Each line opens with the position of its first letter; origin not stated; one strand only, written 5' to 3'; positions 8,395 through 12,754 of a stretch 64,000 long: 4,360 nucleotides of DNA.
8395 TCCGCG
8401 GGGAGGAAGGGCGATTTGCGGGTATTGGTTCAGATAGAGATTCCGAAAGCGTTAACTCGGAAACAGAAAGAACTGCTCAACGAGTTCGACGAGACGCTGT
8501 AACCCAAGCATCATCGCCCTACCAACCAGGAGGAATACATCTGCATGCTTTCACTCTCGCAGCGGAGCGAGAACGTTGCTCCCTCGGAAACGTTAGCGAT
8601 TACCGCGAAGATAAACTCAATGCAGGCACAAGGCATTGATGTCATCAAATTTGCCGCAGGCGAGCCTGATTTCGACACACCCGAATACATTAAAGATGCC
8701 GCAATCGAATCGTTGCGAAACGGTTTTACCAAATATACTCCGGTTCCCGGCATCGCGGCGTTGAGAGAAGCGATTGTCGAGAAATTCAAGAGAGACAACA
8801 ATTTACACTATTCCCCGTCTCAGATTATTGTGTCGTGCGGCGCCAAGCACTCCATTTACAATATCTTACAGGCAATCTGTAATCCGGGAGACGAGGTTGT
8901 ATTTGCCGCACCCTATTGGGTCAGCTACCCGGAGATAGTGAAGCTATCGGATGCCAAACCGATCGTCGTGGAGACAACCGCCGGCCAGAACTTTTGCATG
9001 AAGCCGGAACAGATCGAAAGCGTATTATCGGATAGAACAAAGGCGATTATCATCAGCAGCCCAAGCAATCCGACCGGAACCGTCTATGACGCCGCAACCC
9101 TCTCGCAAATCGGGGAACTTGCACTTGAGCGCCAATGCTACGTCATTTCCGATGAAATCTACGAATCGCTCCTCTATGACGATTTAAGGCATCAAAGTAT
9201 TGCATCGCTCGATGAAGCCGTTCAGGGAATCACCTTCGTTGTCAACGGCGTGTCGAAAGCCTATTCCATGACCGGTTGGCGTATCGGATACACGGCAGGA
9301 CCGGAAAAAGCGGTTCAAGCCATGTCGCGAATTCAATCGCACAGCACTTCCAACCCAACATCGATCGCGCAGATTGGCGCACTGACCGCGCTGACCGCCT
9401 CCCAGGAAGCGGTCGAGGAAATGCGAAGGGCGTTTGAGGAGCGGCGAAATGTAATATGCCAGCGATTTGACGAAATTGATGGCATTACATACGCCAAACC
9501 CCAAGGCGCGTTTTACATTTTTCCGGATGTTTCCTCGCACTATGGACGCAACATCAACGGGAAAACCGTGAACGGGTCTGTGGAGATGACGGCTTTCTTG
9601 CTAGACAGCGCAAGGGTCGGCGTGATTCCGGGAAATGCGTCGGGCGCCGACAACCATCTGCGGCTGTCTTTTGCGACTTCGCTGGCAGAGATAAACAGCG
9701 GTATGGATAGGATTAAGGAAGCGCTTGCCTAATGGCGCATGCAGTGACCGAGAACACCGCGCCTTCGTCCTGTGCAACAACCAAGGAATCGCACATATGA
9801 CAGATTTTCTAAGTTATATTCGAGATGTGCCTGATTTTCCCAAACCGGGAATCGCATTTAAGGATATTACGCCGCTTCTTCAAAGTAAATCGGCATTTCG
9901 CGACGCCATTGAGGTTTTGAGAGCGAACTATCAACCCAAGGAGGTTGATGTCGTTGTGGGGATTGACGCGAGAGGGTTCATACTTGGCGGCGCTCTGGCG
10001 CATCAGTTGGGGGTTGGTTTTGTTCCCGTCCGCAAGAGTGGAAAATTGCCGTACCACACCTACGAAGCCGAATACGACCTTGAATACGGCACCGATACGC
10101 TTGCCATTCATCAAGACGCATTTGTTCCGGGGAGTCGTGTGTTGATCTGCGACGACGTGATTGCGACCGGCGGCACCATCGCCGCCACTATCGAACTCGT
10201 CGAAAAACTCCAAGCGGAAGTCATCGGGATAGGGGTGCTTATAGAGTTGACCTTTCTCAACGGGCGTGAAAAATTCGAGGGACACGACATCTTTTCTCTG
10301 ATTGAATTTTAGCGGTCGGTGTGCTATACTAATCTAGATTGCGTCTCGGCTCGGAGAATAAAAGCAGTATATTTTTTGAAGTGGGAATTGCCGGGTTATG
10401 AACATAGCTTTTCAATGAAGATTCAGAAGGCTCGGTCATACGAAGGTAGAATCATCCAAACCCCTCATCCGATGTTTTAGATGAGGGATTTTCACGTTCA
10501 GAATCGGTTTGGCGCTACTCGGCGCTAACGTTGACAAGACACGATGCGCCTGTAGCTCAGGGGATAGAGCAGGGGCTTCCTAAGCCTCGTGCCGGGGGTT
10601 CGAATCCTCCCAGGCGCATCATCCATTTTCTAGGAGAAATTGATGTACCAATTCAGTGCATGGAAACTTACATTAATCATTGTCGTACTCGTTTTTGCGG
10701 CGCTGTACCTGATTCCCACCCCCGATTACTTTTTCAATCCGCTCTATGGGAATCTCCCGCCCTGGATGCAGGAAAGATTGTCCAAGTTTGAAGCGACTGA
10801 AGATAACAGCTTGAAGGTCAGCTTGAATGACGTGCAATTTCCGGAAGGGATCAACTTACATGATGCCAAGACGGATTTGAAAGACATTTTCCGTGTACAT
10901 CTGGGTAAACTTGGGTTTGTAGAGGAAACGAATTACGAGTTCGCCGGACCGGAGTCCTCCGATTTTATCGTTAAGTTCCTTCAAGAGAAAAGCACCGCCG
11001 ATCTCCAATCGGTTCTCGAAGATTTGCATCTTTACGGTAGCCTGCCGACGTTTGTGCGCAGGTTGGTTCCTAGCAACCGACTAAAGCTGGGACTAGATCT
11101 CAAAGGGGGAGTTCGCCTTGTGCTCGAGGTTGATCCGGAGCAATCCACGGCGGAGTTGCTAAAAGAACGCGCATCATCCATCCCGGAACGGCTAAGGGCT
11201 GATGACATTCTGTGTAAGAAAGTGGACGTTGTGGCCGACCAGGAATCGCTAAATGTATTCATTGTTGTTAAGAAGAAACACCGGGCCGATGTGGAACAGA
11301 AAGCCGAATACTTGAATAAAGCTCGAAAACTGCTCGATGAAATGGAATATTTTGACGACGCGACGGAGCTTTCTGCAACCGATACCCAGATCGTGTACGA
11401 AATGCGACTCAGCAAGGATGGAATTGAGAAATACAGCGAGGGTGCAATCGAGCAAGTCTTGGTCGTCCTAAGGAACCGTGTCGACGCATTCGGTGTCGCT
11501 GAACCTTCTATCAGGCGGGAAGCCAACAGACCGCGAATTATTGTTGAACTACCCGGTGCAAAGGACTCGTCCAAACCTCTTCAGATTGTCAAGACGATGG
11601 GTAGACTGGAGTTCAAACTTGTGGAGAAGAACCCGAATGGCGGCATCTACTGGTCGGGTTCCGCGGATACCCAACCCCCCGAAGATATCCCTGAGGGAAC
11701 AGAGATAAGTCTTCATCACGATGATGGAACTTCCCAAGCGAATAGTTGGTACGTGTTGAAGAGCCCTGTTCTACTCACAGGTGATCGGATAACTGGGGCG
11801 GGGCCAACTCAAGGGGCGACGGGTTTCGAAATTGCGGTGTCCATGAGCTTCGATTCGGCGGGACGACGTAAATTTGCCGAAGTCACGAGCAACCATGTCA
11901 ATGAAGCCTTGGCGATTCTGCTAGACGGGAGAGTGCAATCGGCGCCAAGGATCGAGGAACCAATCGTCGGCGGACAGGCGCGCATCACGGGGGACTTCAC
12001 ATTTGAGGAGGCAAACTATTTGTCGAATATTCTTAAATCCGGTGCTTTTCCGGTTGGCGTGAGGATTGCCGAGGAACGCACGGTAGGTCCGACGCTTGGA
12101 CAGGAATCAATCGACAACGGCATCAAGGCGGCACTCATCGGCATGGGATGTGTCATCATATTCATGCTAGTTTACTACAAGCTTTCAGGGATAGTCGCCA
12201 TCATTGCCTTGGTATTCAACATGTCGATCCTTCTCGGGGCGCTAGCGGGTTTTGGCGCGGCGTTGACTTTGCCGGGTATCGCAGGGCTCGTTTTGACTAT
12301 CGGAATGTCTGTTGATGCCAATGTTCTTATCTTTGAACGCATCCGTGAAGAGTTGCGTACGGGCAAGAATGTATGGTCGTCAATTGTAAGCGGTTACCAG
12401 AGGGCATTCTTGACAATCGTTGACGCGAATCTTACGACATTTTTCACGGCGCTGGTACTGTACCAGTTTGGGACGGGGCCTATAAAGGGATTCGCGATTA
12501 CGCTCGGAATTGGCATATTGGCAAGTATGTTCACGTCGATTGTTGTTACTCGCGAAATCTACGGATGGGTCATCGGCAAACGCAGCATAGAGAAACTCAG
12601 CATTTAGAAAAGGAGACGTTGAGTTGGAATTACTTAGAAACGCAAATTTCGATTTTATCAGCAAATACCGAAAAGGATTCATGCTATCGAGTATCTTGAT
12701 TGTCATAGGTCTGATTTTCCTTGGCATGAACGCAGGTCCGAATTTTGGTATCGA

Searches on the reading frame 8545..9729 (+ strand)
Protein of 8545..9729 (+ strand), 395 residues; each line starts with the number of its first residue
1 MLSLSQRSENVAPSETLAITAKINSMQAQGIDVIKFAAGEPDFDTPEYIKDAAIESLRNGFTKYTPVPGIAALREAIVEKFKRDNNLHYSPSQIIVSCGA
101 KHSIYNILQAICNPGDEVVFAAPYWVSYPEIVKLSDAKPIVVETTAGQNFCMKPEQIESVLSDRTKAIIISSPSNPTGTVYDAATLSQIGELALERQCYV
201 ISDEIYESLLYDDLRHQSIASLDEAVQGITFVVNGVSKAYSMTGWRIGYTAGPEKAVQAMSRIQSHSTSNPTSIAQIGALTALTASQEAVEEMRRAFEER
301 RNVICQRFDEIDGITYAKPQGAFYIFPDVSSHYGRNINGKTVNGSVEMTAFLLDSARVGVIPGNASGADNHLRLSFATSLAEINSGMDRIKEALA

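Call 60: search_protein_families(library=pfam, proteins=[window:8545-9729:+], max_evalue=0.00001)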
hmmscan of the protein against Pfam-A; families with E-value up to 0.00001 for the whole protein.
window:8545-9729:+ (395 aa): 3 families
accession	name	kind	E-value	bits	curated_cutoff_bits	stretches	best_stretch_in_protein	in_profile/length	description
PF00155.27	Aminotran_1_2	-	1.5e-75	255.1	19.7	1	32-390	2-361/361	Aminotransferase class I and II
PF01041.23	DegT_DnrJ_EryC1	-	2.9e-07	30.5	19.8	1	112-203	61-145/360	DegT/DnrJ/EryC1/StrS aminotransferase family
PF01053.26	Cys_Met_Meta_PP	-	1.4e-06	27.6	27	1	89-207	66-177/381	Cys/Met metabolism PLP-dependent enzyme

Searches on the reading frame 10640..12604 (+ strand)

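Call 60: search_protein_families(library=pfam, proteins=[window:10640-12604:+], max_evalue=0.00001)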
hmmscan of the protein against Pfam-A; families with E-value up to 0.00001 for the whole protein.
window:10640-12604:+ (655 aa): 5 families
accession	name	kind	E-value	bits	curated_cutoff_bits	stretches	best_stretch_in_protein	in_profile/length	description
PF22599.2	SecDF_P1_head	-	6.8e-30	103.7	27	1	367-472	9-114/114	SecDF, P1 head subdomain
PF02355.23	SecD_SecF_C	-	1.3e-23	83.9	20.5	1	475-644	14-186/189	Protein export membrane protein SecD/SecF, C-terminal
PF21760.3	SecD_1st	-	5.4e-17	61.4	27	1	270-329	1-59/60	Protein translocase subunit SecDF, P1 domain, N-terminal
PF03176.21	MMPL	-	2.8e-07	30.2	20.5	1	519-633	169-291/333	MMPL family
PF00873.25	ACR_tran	-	7.7e-06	24.3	28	0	488-650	327-495/1021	AcrB/AcrD/AcrF family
